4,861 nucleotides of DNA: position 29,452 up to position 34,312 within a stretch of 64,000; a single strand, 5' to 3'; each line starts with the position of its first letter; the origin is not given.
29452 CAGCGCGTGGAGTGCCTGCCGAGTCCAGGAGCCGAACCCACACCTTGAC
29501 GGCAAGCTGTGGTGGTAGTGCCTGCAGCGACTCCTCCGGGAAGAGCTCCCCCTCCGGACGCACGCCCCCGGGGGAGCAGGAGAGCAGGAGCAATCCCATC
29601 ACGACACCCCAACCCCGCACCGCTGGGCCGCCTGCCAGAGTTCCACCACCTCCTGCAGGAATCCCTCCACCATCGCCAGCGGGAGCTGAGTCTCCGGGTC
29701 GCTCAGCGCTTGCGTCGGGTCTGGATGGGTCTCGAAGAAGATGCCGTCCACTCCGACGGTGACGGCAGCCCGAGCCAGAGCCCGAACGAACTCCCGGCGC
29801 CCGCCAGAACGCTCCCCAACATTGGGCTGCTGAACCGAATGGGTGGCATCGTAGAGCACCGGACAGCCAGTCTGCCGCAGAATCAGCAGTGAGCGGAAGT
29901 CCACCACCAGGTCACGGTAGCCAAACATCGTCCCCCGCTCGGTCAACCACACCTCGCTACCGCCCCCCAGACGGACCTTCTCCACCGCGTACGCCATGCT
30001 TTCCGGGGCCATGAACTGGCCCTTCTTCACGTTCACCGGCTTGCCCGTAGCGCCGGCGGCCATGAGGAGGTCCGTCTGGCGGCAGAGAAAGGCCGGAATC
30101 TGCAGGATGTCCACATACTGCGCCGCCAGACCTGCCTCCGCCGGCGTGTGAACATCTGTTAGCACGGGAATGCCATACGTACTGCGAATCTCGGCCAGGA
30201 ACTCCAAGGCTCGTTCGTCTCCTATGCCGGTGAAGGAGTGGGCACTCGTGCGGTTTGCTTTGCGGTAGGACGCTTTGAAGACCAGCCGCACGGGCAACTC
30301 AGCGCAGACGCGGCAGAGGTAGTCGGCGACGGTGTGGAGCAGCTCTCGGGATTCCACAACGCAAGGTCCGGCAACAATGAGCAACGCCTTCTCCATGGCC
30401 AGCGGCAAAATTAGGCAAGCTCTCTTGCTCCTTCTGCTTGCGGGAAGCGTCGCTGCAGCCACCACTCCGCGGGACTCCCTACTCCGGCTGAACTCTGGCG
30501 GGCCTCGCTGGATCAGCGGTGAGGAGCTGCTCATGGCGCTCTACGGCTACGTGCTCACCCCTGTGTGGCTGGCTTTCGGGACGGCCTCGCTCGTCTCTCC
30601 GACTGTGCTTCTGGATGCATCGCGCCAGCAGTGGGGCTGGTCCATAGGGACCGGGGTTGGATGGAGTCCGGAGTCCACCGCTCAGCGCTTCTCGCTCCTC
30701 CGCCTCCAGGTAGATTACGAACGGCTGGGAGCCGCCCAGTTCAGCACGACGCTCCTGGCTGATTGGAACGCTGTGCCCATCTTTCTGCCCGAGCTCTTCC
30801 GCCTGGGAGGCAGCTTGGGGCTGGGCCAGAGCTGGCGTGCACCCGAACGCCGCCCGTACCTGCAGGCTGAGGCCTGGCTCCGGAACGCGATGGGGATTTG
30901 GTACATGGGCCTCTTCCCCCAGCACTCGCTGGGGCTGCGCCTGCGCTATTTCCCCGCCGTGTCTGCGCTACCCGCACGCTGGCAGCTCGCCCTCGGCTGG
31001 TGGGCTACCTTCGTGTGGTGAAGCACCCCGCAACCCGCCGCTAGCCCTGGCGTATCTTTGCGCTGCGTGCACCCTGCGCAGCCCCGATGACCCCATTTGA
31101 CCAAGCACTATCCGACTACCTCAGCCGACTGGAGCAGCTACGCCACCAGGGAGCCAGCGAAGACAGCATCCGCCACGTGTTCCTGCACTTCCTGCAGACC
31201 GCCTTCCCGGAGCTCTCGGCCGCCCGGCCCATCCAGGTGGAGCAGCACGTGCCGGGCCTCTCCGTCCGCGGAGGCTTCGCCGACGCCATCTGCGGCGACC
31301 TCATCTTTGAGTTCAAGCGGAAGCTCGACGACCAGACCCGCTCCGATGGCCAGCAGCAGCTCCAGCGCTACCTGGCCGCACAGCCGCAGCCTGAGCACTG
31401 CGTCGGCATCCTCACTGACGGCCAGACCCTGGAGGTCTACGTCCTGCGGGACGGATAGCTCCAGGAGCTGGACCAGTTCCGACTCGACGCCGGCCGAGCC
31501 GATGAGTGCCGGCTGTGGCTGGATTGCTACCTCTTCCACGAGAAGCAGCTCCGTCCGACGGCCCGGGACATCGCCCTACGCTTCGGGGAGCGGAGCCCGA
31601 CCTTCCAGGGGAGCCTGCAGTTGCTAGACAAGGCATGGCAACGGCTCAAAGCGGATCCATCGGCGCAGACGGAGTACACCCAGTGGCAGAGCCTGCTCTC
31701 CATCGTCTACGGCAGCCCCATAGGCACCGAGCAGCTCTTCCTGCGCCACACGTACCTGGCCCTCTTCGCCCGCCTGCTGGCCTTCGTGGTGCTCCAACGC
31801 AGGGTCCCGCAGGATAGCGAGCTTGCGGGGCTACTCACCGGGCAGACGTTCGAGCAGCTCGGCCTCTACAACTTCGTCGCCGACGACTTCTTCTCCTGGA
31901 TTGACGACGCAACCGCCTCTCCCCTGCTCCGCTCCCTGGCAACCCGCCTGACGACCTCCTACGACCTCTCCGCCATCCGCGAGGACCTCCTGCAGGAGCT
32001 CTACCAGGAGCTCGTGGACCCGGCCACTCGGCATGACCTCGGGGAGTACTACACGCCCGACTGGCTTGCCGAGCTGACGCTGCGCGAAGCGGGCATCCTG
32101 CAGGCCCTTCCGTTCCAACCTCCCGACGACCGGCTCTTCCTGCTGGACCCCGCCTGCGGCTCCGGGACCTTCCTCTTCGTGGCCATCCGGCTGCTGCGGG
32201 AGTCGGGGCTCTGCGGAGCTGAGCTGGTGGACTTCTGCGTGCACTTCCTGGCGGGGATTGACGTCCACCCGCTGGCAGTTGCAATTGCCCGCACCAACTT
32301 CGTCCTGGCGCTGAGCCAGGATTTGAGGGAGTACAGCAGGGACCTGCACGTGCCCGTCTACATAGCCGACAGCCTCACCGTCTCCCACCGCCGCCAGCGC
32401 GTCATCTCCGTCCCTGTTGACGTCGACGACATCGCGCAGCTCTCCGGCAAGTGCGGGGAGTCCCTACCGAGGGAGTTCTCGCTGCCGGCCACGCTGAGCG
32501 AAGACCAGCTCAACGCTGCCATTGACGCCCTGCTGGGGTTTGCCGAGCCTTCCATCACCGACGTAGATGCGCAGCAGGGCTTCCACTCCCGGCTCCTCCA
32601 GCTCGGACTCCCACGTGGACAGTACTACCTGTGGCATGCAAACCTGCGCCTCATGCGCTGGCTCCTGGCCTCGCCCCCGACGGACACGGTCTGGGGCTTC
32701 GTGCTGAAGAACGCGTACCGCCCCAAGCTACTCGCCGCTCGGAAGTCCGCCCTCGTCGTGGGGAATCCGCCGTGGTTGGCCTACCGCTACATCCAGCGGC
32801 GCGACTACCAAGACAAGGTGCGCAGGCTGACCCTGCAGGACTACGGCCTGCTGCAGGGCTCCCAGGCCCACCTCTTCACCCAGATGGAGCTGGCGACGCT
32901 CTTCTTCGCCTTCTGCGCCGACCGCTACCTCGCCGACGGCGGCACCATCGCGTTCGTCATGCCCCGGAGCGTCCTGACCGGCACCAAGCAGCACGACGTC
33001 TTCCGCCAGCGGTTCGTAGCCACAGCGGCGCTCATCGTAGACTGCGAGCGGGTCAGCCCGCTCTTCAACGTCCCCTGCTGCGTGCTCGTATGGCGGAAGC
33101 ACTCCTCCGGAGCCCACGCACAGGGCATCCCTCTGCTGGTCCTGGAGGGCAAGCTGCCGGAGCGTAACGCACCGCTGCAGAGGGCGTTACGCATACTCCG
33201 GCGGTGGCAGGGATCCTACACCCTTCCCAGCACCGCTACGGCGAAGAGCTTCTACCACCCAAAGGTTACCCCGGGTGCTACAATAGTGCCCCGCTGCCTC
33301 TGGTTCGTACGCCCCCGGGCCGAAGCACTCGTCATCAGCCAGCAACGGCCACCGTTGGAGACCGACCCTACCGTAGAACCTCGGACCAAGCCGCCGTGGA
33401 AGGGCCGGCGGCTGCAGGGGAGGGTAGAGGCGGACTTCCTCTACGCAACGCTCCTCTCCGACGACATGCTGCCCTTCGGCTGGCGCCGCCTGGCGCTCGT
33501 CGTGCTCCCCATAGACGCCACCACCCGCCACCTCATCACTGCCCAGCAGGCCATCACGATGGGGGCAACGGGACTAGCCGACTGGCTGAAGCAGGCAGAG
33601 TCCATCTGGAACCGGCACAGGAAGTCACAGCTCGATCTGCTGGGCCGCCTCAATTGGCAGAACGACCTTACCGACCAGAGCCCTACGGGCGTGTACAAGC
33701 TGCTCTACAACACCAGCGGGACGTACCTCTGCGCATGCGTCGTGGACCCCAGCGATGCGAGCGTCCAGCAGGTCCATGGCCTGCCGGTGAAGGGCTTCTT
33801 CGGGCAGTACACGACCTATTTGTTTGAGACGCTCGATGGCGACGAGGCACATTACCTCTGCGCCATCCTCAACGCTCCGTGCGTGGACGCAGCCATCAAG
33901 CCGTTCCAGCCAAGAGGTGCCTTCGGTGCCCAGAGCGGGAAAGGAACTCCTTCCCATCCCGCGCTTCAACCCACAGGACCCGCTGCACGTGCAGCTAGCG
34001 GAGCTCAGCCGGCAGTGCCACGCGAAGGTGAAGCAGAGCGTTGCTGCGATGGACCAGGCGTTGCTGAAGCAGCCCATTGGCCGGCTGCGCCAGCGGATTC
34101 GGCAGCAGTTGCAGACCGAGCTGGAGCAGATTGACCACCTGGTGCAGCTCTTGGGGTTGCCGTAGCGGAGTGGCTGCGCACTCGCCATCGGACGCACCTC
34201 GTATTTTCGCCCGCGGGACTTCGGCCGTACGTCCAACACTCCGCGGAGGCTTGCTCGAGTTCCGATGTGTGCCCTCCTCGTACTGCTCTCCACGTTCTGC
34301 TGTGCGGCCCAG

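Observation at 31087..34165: Decaying, or possibly domesticated, MmeI-family type IIG RM enzyme gene inside a housekeeping region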

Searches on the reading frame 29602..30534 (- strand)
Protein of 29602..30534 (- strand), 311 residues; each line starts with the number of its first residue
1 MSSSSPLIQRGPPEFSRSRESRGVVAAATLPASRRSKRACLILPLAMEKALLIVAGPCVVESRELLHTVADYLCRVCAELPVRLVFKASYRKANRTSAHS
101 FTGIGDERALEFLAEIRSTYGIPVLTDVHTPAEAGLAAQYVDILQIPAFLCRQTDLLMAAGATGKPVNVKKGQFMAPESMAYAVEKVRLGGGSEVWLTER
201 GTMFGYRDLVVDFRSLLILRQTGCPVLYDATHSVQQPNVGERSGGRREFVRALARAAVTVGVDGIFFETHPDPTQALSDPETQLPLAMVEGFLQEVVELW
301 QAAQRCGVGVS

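Call 27: find_related_loci(query=window:29602-30396:-, collection=genome_contigs, flank=10000)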
Query window:29602-30396:- (265 aa) in genome_contigs; peptide patterns used: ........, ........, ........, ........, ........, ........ (x = any residue, [..] = any of these).
600 stretches matched a pattern (row limit reached: there are more); 589 encode a relative of the query (tblastn E <= 1e-3); the best 80 are kept; 80 distinct loci.
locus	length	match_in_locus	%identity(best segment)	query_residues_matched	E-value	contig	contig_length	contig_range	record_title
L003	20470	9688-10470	85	1-261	7e-153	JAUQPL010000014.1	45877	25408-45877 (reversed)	MAG: Bacteroidota bacterium isolate GXS.bins.67.201907 NODE_375_length_45877_cov_45.427891, whole genome shotgun sequenc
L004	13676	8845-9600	60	2-253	2e-100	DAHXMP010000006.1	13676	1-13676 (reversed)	MAG TPA_asm: Bacteroidetes bacterium isolate clean1621 k141_646210, whole genome shotgun sequence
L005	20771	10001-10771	56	3-258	9e-90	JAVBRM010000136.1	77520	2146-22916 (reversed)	MAG: Victivallaceae bacterium isolate EPI_MAG_00195 c_000002614490, whole genome shotgun sequence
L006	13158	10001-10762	56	3-255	2e-89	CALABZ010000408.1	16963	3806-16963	MAG TPA_asm: uncultured Lentisphaeria bacterium isolate SRR1561996_bin.66_CONCOCT_v1.1_MAG genome assembly, contig: ERZ7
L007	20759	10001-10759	53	5-256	4e-89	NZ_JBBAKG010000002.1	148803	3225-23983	MAG: Haliscomenobacter sp. isolate EUL_031 ctg2-EUL_031, whole genome shotgun sequence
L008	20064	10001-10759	57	5-256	9e-89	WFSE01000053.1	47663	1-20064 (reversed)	MAG: Lentisphaeria bacterium isolate S016_21_esom k151_294561, whole genome shotgun sequence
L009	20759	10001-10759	52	5-256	1e-88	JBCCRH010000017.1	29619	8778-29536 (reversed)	MAG: Bacteroidota bacterium isolate P01_D01_bin.26 k141_2416705_length_29619_cov_16.8240, whole genome shotgun sequence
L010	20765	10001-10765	56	5-258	8e-89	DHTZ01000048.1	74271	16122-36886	MAG TPA_asm: Lentisphaeria bacterium UBA5247 UBA5247_contig_889, whole genome shotgun sequence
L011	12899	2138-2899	52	5-257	2e-88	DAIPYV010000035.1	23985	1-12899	MAG TPA_asm: Saprospiraceae bacterium isolate CTOTU7370 NODE_2270_length_23985_cov_5.876389, whole genome shotgun sequen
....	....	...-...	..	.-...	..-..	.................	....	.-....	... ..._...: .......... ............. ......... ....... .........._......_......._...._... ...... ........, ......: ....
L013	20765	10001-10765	51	5-258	2e-88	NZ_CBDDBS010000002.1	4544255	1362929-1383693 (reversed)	MAG: Haliscomenobacter sp. isolate bebd6739-bc59-4aa2-89c4-e50a6a6b56b9 contig_2, whole genome shotgun sequence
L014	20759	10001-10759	51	5-256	3e-87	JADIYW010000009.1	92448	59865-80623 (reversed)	MAG: Bacteroidetes bacterium isolate AalE_18-Q3-R2-46_BATAC.579 tig00009692-10-924160, whole genome shotgun sequence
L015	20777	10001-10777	55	1-259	7e-86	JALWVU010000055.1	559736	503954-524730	MAG: Aquificaceae bacterium isolate T2_maxbin2_scaf2bin.168 T2_NODE_4_length_559736_cov_23.204730, whole genome shotgun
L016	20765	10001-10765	53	3-256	7e-86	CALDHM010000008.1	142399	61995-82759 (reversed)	MAG: uncultured Pirellulaceae bacterium isolate N1_Bin_METABAT__116_1 genome assembly, contig: c_000002958409, whole gen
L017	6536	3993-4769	56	2-259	2e-85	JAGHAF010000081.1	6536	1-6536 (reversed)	MAG: Planctomycetota bacterium isolate AUK223 PB_MBMC_177_c_000000000069, whole genome shotgun sequence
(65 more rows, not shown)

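Call 43: search_protein_families(library=pfam, proteins=[window:29602-30534:-], max_evalue=0.01)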
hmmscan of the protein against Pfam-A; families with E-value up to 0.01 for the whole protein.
window:29602-30534:- (311 aa): 1 family
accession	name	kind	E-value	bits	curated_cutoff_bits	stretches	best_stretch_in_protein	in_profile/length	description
PF00793.26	DAHP_synth_1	-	7.3e-63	212.4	25.5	1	49-301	16-266/270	DAHP synthetase I family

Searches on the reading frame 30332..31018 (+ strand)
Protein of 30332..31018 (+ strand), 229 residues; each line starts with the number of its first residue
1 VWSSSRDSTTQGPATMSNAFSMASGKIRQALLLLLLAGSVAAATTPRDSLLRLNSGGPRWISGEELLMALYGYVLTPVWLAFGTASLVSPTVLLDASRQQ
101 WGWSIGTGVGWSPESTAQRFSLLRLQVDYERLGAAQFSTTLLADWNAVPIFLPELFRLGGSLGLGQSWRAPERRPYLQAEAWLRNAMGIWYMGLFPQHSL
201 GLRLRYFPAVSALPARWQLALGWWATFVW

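Call 43: search_protein_families(library=pfam, proteins=[window:30332-31018:+], max_evalue=0.01)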
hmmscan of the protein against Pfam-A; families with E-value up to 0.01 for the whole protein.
window:30332-31018:+ (229 aa): 0 families

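Call 44: search_protein_families(library=ncbifam, proteins=[window:30332-31018:+], max_evalue=0.01)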
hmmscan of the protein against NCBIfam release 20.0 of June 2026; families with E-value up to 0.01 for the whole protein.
window:30332-31018:+ (229 aa): 0 families
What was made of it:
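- Checked: The 229-aa neighbour called an 'OMP' matches no Pfam or NCBIfam family (calls 43, 44).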

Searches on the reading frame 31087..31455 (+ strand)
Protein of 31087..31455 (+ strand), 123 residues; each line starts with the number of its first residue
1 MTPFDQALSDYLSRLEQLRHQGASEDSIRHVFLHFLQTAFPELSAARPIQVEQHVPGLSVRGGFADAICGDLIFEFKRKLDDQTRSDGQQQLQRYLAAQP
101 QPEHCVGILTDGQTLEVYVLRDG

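Call 6: search_protein_families(library=pfam, proteins=[window:31087-31455:+], max_evalue=0.1)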
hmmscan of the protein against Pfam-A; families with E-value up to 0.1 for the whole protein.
window:31087-31455:+ (123 aa): 1 family
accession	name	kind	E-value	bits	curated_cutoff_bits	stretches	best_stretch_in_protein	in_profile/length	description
PF20464.3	MmeI_N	-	0.012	16.4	27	1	30-119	24-122/181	MmeI, N-terminal domain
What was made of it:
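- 31087..31455 (+): N-terminal fragment (123 codons) carrying the PD-(D/E)xK nuclease core: D66 (31282-84), E75 (31309-11), K77 (31315-17). Pfam MmeI_N gives 16.4 bits here (call 6).
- Checked: The claimed alignment of the triad with MmeI D70/E80/K82 rests only on a sub-threshold Pfam MmeI_N hit (16.4 bits against a cut-off of 27, call 6).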

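Call 7: search_protein_families(library=ncbifam, proteins=[window:31087-31455:+], max_evalue=0.1)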
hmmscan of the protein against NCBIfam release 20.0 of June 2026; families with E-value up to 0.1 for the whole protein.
window:31087-31455:+ (123 aa): 0 families

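Call 8: search_protein_families(library=padloc, proteins=[window:31087-31455:+], max_evalue=0.1)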
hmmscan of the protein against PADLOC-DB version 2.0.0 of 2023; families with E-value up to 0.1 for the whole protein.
window:31087-31455:+ (123 aa): 1 family
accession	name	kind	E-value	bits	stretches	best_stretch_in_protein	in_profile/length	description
PDLC03797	RTasPDDEXK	-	0.057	11.1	1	36-95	110-166/226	DRT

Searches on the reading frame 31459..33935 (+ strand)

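Call 6: search_protein_families(library=pfam, proteins=[window:31459-33935:+], max_evalue=0.1)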
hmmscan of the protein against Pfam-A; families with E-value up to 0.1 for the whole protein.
window:31459-33935:+ (825 aa): 4 families
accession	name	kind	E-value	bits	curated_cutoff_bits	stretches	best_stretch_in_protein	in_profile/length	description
PF02384.22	N6_Mtase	-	4e-11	43.2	20.4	2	176-284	4-100/311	N-6 DNA Methylase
PF20473.4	MmeI_Mtase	-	9.2e-08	32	27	1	226-292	21-93/259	MmeI, DNA-methyltransferase domain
PF07669.17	Eco57I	-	1.7e-05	25.4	25.3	1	265-523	4-157/171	Eco57I restriction-modification methylase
PF14681.12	UPRTase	-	0.047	13.6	27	1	207-252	104-149/206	Uracil phosphoribosyltransferase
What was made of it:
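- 31621..33945 (+): Homologous part of the annotated 837-aa ORF (start TTG): the rest of the helical spacer, the gamma-class N6A methyltransferase and the target-recognition domain. Motif X is at 32038-64, motif I at 32140-72 and NPPW within 32755-84. Pfam N6_Mtase 4e-11, MmeI_Mtase 32 bits and Eco57I 25.4 bits (call 6).
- On Type IIG (single-chain nuclease + methyltransferase + specificity) R-M enzymes: Pfam N6_Mtase 43 bits, MmeI_Mtase 32 bits and Eco57I 25.4 bits all exceed their cut-offs (call 6).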

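Call 7: search_protein_families(library=ncbifam, proteins=[window:31459-33935:+], max_evalue=0.1)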
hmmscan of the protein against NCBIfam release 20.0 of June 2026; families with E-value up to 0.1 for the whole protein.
window:31459-33935:+ (825 aa): 5 families
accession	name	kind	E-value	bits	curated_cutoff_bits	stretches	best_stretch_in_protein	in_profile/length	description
NF033451.1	BREX_2_MTaseX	equivalog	2.9e-09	35.3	400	1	172-312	174-321/1185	BREX-2 system adenine-specific DNA-methyltransferase PglX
NF047738.1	antiphage_MADS2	equivalog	4.5e-08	31.8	720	1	166-248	282-355/654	methylation-associated defense system DNA methyltransferase MAD2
TIGR02987.1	met_A_Alw26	exception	5e-05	22.2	353.5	1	194-247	3-54/523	Alw26I/Eco31I/Esp3I family type II restriction adenine-specific DNA-methyltransferase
NF033455.1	BREX_6_MTaseX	exception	0.0015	16.1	900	1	226-283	330-398/1319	BREX-6 system adenine-specific DNA-methyltransferase PglX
NF033454.1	BREX_5_MTaseX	exception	0.097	10.1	900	0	219-246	297-323/1404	BREX-5 system adenine-specific DNA-methyltransferase PglX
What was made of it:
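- On BREX PglX: 35.3 bits against a cut-off of 400 (call 7).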

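Call 8: search_protein_families(library=padloc, proteins=[window:31459-33935:+], max_evalue=0.1)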
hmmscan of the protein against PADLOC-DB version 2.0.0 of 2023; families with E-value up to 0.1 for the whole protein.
window:31459-33935:+ (825 aa): 35 families (the best 25 are shown)
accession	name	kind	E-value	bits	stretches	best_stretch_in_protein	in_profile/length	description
PDLC03630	REase_MTase_IIG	-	2.3e-64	215.8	1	93-520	242-695/1100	Type IIG restriction enzyme-methyltransferase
PDLC03580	REase_II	-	6.9e-35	118.1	1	93-516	251-704/1112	Type II restriction enzyme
PDLC03625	REase_MTase_IIG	-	1.9e-27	93.5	1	175-518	386-711/1109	Type IIG restriction enzyme-methyltransferase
PDLC03338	MTase_II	-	1.9e-17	61.2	1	178-313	113-245/604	Type II methyltransferase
PDLC04134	mad2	-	1.3e-13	48.7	1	146-284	222-336/492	mads_2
PDLC03348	MTase_II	-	5e-13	46.4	2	122-288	155-316/727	Type II methyltransferase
PDLC02529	PglX|PglXI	-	5.8e-11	38.8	1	177-311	183-324/1189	PglX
PDLC03335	MTase_II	-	4.4e-10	36.9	1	176-308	61-184/607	Type II methyltransferase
PDLC03218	MTase_II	-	2.3e-08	31.1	1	161-283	231-345/532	Type II methyltransferase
PDLC03617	REase_MTase_IIG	-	1.4e-07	27.6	1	176-285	180-292/1183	Type IIG restriction enzyme-methyltransferase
PDLC03025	MTase_I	-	2.6e-07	27.7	1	162-283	127-241/569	Type I methyltransferase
PDLC03021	MTase_I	-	6.5e-07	26.5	1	175-283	143-247/491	Type I methyltransferase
PDLC03357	MTase_II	-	1e-06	25.4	1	169-247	95-164/620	Type II methyltransferase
PDLC03598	REase_MTase_IIG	-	1.6e-06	24.3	1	226-248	362-384/912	Type IIG restriction enzyme-methyltransferase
PDLC03031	MTase_I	-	6.2e-06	22.7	2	181-283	172-258/834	Type I methyltransferase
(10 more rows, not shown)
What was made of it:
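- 31621..33945 (+): PADLOC REase_MTase_IIG PDLC03630 2.3e-64 (call 8).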

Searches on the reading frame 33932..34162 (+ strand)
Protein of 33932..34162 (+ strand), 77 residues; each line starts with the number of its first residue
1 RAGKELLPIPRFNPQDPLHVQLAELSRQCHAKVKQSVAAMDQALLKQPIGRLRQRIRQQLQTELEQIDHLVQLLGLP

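Call 6: search_protein_families(library=pfam, proteins=[window:33932-34162:+], max_evalue=0.1)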
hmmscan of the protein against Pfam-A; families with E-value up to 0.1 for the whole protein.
window:33932-34162:+ (77 aa): 4 families
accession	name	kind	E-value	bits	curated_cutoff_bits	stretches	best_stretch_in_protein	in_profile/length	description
PF05914.17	RIB43A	-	0.0029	17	28.9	1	15-71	185-241/372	RIB43A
PF10414.14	CysG_dimeriser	-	0.041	14.1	23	0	21-42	4-25/58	Sirohaem synthase dimerisation region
PF02452.23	PemK_toxin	-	0.059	14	23.1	1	16-67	53-108/109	PemK-like, MazF-like toxin of type II toxin-antitoxin system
PF23382.1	DUF7097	-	0.089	13.1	27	1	19-44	121-146/175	Family of unknown function (DUF7097)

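Call 7: search_protein_families(library=ncbifam, proteins=[window:33932-34162:+], max_evalue=0.1)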
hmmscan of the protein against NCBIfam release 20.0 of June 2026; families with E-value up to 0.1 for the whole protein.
window:33932-34162:+ (77 aa): 1 family
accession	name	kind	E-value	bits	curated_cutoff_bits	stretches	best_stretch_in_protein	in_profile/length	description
NF040729.1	ABC_ATP_SaoA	equivalog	0.038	13.4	360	1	5-67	115-178/248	ABC transporter ATP-binding protein SaoA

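Call 8: search_protein_families(library=padloc, proteins=[window:33932-34162:+], max_evalue=0.1)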
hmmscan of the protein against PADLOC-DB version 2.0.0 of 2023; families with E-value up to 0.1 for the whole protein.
window:33932-34162:+ (77 aa): 3 families
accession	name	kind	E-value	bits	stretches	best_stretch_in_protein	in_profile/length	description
PDLC03630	REase_MTase_IIG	-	1.6e-05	21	1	6-74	1025-1081/1100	Type IIG restriction enzyme-methyltransferase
PDLC03580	REase_II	-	0.00039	16.3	1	6-67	1034-1094/1112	Type II restriction enzyme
PDLC00658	ZorG3|ZorG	-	0.01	13.7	1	30-73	119-161/260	DUF3348 domain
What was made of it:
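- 33944..34165 (+): Frame-2 remnant of the conserved C-terminal helical region (73 codons plus TAG stop), no longer joined to the rest of the protein. PADLOC PDLC03630 matches model positions 1025-1081 at 1.6e-5 (call 8).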
